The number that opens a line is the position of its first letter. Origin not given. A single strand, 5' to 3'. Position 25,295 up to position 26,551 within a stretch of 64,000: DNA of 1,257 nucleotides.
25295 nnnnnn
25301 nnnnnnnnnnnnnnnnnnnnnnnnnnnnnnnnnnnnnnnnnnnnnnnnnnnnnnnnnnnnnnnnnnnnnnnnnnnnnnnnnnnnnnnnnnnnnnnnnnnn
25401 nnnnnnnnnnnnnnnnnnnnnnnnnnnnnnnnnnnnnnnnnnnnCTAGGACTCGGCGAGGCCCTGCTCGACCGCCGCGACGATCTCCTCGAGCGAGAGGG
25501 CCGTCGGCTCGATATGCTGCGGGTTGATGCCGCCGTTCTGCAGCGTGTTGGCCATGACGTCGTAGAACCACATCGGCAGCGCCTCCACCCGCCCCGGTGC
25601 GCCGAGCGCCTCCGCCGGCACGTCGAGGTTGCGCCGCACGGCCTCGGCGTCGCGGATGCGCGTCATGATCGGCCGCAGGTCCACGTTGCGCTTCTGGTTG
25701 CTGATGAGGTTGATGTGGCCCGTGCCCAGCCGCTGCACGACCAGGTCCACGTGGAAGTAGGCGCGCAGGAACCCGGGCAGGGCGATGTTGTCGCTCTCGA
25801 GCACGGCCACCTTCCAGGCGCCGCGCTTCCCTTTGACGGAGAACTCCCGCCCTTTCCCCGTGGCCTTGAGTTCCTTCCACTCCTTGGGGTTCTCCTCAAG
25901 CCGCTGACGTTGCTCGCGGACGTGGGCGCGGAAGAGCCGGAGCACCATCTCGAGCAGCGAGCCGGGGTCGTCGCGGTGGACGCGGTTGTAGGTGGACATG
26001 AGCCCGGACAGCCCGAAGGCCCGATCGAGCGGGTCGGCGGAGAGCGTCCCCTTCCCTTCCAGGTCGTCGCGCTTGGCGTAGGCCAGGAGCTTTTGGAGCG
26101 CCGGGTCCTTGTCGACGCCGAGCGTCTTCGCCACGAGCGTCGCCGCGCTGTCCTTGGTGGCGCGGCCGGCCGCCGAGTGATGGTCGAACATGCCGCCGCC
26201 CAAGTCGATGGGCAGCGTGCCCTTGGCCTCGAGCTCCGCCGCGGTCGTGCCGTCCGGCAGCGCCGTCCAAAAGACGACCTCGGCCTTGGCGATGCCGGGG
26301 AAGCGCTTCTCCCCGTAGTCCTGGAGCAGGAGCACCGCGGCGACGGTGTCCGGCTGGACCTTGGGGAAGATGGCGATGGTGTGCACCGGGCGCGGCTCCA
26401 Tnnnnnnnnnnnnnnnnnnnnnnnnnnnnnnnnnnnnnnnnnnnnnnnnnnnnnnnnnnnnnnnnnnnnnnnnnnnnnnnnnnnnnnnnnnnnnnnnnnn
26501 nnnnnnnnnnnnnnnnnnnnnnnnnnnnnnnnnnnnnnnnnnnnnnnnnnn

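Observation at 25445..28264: Unknown 465-aa and 318-aa gene pair driven by a canonical promoter with a roughly 215-nt structured leader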

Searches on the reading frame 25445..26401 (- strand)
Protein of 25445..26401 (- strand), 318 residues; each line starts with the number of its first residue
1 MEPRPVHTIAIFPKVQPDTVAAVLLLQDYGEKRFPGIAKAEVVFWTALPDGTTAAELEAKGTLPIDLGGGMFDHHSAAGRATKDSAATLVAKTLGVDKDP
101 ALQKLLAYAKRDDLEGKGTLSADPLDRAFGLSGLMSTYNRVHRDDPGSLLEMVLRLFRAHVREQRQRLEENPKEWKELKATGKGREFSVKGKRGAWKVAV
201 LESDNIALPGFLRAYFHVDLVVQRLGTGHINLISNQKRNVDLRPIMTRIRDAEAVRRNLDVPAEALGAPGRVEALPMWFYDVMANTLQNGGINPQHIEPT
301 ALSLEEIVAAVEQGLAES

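Call 3: search_protein_families(library=pfam, proteins=[window:25445-26401:-], max_evalue=1)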
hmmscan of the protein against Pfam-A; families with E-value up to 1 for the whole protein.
window:25445-26401:- (318 aa): 0 families

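Call 11: search_protein_families(library=ncbifam, proteins=[window:25445-26401:-], max_evalue=1)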
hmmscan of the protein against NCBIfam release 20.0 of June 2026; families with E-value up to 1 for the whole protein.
window:25445-26401:- (318 aa): 0 families

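Call 12: search_protein_families(library=padloc, proteins=[window:25445-26401:-], max_evalue=1)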
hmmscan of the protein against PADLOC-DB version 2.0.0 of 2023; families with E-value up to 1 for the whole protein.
window:25445-26401:- (318 aa): 1 family
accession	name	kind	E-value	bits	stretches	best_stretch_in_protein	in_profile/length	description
PDLC05054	PDC-S63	-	0.024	12.4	1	273-309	79-115/190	-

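Call 13: search_protein_families(library=phrogs, proteins=[window:25445-26401:-], max_evalue=1)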
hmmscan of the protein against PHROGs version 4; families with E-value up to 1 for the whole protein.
window:25445-26401:- (318 aa): 0 families
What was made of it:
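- Checked: 'No assignable family' is true for Pfam, NCBIfam, PHROGs and PADLOC (calls 3, 11-13).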

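Call 14: find_homologous_proteins(query=window:25445-26401:-)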
Query window:25445-26401:- (318 aa): 282 proteins with E <= 0.001 among 8000 candidates; the best 120 are listed.
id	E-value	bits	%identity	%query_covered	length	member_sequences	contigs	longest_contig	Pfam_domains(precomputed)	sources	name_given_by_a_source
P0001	2.1e-197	673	94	100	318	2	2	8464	-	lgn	-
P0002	4.3e-158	543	75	99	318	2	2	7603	-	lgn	-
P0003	7.7e-157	539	75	99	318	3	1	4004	-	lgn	-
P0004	2.8e-153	528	73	100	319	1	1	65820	-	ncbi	-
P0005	4.3e-144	497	69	100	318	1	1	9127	-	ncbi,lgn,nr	ncbi:hypothetical protein EPN90_01705 [Patescibacteria group bacterium]|nr:MAG: hypothetical protein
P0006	8.9e-136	470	66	100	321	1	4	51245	-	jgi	jgi:hypothetical protein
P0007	4.1e-113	396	58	99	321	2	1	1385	-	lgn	-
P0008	8.8e-113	395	58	98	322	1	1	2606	-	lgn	-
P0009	2.6e-110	387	58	99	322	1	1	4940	-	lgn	-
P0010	2.8e-110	386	59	97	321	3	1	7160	-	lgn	-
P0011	5.4e-104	366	56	98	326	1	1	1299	-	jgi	jgi:hypothetical protein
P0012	6.0e-104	366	54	99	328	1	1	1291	-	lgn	-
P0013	8.6e-104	365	55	97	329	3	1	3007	-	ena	-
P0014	1.8e-103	364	54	99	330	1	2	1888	-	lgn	-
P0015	1.4e-102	361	55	98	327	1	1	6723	-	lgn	-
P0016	6.0e-102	359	53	98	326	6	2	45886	-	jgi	jgi:hypothetical protein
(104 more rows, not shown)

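Call 35: find_encoding_contigs(protein=P0005, flank=6000, max_places=1)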
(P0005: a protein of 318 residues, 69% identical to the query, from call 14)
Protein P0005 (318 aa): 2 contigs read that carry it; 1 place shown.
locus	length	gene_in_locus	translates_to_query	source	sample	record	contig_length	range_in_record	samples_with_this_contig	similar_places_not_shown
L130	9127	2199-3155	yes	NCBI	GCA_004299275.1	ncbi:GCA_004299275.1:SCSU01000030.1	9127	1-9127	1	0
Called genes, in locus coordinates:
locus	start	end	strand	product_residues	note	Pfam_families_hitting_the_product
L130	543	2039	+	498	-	-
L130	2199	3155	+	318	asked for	-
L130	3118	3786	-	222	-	PF01509:TruB_N, PF16198:TruB_C_2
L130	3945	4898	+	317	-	PF00294:PfkB, PF08543:Phos_pyr_kin (weak)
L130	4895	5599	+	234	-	PF00156:Pribosyltran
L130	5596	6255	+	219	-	PF00702:Hydrolase (weak), PF13419:HAD_2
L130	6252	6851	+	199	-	PF00857:Isochorismatase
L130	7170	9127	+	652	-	PF04760:IF2_N, PF00009:GTP_EFTU, PF01926:MMR_HSR1, PF22042:EF-G_D2, PF11987:IF-2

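Call 36: find_encoding_contigs(protein=P0006, flank=6000, max_places=1)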
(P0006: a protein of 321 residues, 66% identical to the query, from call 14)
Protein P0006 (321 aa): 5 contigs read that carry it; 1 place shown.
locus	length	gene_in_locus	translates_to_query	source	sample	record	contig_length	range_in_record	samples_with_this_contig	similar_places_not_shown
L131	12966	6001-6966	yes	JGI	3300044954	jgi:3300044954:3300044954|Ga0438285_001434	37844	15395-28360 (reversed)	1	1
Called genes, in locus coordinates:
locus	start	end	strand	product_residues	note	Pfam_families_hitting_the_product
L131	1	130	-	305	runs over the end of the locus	-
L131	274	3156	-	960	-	PF00932:LTD, PF00801:PKD, PF18911:PKD_4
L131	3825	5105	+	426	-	-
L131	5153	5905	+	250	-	-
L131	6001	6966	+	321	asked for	-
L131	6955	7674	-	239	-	PF01509:TruB_N, PF16198:TruB_C_2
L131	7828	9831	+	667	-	PF04760:IF2_N, PF00009:GTP_EFTU, PF01926:MMR_HSR1, PF22042:EF-G_D2, PF03144:GTP_EFTU_D2 (faint), PF11987:IF-2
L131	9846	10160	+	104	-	PF00085:Thioredoxin, PF08534:Redoxin (weak), PF13098:Thioredoxin_2 (weak), PF13905:Thioredoxin_8 (faint)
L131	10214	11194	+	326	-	PF03486:HI0933_like (faint), PF07992:Pyr_redox_2, PF00890:FAD_binding_2 (faint), PF01134:GIDA (faint), PF01266:DAO (faint), PF13738:Pyr_redox_3, PF00070:Pyr_redox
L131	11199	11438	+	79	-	-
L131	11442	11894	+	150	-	-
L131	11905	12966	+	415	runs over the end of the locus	PF02812:ELFV_dehydrog_N, PF00208:ELFV_dehydrog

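Call 37: find_encoding_contigs(protein=P0016, flank=6000, max_places=1)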
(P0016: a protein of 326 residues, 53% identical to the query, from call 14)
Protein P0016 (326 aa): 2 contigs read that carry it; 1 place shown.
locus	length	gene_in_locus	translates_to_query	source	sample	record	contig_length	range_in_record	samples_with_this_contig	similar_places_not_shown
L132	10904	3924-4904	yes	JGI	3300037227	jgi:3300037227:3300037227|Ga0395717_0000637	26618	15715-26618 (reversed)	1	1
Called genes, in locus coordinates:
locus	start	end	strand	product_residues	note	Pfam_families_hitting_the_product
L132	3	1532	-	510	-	?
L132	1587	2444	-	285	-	PF02481:DNA_processg_A, PF17782:WHD_DprA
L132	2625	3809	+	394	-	-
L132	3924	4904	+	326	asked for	-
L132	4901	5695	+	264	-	-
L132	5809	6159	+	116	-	-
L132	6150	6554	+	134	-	-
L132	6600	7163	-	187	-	PF01195:Pept_tRNA_hydro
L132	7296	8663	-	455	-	PF01926:MMR_HSR1, PF02421:FeoB_N, PF09439:SRPRB, PF02421:FeoB_N, PF04548:AIG1, PF01926:MMR_HSR1, PF00009:GTP_EFTU, PF14714:KH_dom-like, +8 more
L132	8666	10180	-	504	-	PF03816:LytR_cpsA_psr, PF13399:LytR_C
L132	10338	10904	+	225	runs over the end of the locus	PF10502:Peptidase_S26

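Call 49: search_solved_structures(query=A4, max_evalue=10, show_alignments=2)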
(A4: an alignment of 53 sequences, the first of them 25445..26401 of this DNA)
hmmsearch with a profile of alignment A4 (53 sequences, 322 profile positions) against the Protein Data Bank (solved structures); distinct sequences matched with E-value up to 10: 1.
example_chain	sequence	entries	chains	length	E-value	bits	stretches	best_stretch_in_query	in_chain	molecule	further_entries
5h0m_A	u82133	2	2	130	0.0053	19.1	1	159-225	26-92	HNH endonuclease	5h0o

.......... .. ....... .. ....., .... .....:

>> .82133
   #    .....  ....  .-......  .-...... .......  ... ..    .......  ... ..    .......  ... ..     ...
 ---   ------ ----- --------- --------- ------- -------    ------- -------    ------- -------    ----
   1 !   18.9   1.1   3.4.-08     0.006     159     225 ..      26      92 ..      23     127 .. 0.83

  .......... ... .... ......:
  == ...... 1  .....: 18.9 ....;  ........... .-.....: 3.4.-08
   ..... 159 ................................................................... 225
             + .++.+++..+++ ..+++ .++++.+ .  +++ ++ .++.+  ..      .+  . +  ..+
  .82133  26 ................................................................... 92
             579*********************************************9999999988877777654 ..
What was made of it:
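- On DHH/DHHA1 phosphoesterase superfamily (protein C, 318 aa): Call 49: a profile search against PDB sequences gives no DHH hit.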

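Call 53: predict_structure(alignment_id=A4)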
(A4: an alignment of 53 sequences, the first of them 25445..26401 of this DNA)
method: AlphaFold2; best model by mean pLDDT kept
length: 318 residues; sequences in the alignment: 53
mean_pLDDT: 92.3   pTM: 0.84
mean pLDDT of the five models: 92.3, 91.8, 91.2, 91.1, 90.9
residues with pLDDT >= 90: 262; 70-90: 34; 50-70: 22; < 50: 0
segments of 3 or more residues with pLDDT < 50: none
pLDDT, mean of each block of 10 residues (from residue 1): 92 95 98 97 96 95 92 71 86 96 91 71 56 88 96 96 94 98 98 96 97 96 98 94 97 98 96 97 95 93 98 96
secondary structure, 60 per line:
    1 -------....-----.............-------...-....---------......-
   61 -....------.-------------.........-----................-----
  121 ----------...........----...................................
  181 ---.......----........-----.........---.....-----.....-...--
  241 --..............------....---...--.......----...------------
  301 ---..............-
elements in order: E8-11 H17-29 E41-44 H54-59 E62-65 H86-94 H100-115 H131-141 H146-180 E184-190 E195-202 H208-216 E220-224 E230-234 H243-256 H263-266 E270-272 E275-281 E286-288 H304-317
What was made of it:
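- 25445..26401 (-): Gene C, 318 aa. A DHH/DHHA1 phosphoesterase with an intact DHH motif. Call 53 (pLDDT 92.3).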

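Call 56: fold_search(model_id=the predicted structure, library=pdb)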
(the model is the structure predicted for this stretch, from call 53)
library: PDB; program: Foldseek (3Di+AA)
matches with E <= 10: 421; with E <= 0.001: 5
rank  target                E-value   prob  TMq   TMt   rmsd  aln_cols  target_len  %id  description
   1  4ls9_A                1.2e-04  0.99  0.28  0.27  15.7       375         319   13  Structure of mycobacterial nrnA homolog reveals multifunctional nuclease activities (released 2014-07-16)
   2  1k20_A                2.2e-04  0.87  0.21  0.22  21.2       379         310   12  Inorganic Pyrophosphatase (family II) from Streptococcus gordonii at 1.5 A resolution (released 2001-10-31)
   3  5xt3_A                4.2e-04  0.92  0.27  0.27  15.1       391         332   13  The catalytic domain of GdpP with c-di-GMP (released 2018-01-31)
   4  6mtz_A                8.0e-04  0.95  0.27  0.25  17.9       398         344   12  Crystal structure of an uncharacterized protein from Helicobacter pylori G27 (released 2018-12-19)
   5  2iw4_A                9.5e-04  0.77  0.21  0.22  20.8       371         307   13  CRYSTAL STRUCTURE OF BASILLUS SUBTILIS FAMILY II INORGANIC PYROPHOSPHATASE MUTANT, H98Q, IN COMPLEX WITH PNP (released 2006-11-07)
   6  5cet                  2.2e-03  0.87  0.26  0.25  17.5       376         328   12  Crystal structure of Rv2837c (released 2015-12-23)
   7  1k23_A                2.2e-03  0.60  0.20  0.21  17.7       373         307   13  Inorganic Pyrophosphatase (Family II) from Bacillus subtilis (released 2001-10-31)
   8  5xsp_B                2.6e-03  0.69  0.26  0.25  14.9       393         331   13  The catalytic domain of GdpP with 5'-pApA (released 2018-01-31)
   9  9lqa                  3.3e-03  0.94  0.27  0.33  17.3       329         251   11  Crystal structure of NrN E21A in complex with SAM-AMP (released 2025-11-26)
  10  6mtz_B                3.3e-03  0.87  0.28  0.26  18.9       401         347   11  Crystal structure of an uncharacterized protein from Helicobacter pylori G27 (released 2018-12-19)
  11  5jju_A                3.5e-03  0.84  0.28  0.27  18.0       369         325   12  Crystal structure of Rv2837c complexed with 5'-pApA and 5'-AMP (released 2016-05-04)
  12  6ll7_A                3.9e-03  0.60  0.21  0.22  20.8       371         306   10  Type II inorganic pyrophosphatase (PPase) from the psychrophilic bacterium Shewanella sp. AS-11, Mn-activated form (released 2020-03-25)
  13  7ykv_B                3.2e-02  0.66  0.28  0.22  19.9       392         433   10  The structure of archaeal nuclease RecJ2 from Methanocaldococcus jannaschii (released 2023-07-26)
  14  7ykv_A                4.9e-02  0.35  0.23  0.19  20.7       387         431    9  The structure of archaeal nuclease RecJ2 from Methanocaldococcus jannaschii (released 2023-07-26)
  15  6tvv_A                7.9e-02  0.44  0.30  0.23  17.5       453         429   11  Crystal structure of 3'-5' RecJ exonuclease from M. Jannaschii (released 2021-01-27)
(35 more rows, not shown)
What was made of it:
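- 25445..26401 (-): Call 56: NrnA 4ls9, GdpP 5xt3, Rv2837c, PPase II, RecJ2.
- On DHH/DHHA1 phosphoesterase superfamily (protein C, 318 aa): Call 56: the top 16 PDB hits are all DHH-family proteins.
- Closest known: Two-domain DHH/DHHA1 phosphodiesterases: NrnA. Same: Protein C has the same two-domain fold (Foldseek prob 0.84-0.99, call 56).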

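Call 91: find_encoding_contigs(protein=P0003, flank=5000, max_places=3)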
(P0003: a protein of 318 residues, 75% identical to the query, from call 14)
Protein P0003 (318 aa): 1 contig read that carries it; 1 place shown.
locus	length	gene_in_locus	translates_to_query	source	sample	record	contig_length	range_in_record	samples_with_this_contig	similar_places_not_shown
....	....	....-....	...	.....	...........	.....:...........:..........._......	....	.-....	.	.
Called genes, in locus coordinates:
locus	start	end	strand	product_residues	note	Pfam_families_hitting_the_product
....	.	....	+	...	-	?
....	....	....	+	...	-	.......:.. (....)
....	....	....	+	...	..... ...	-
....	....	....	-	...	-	?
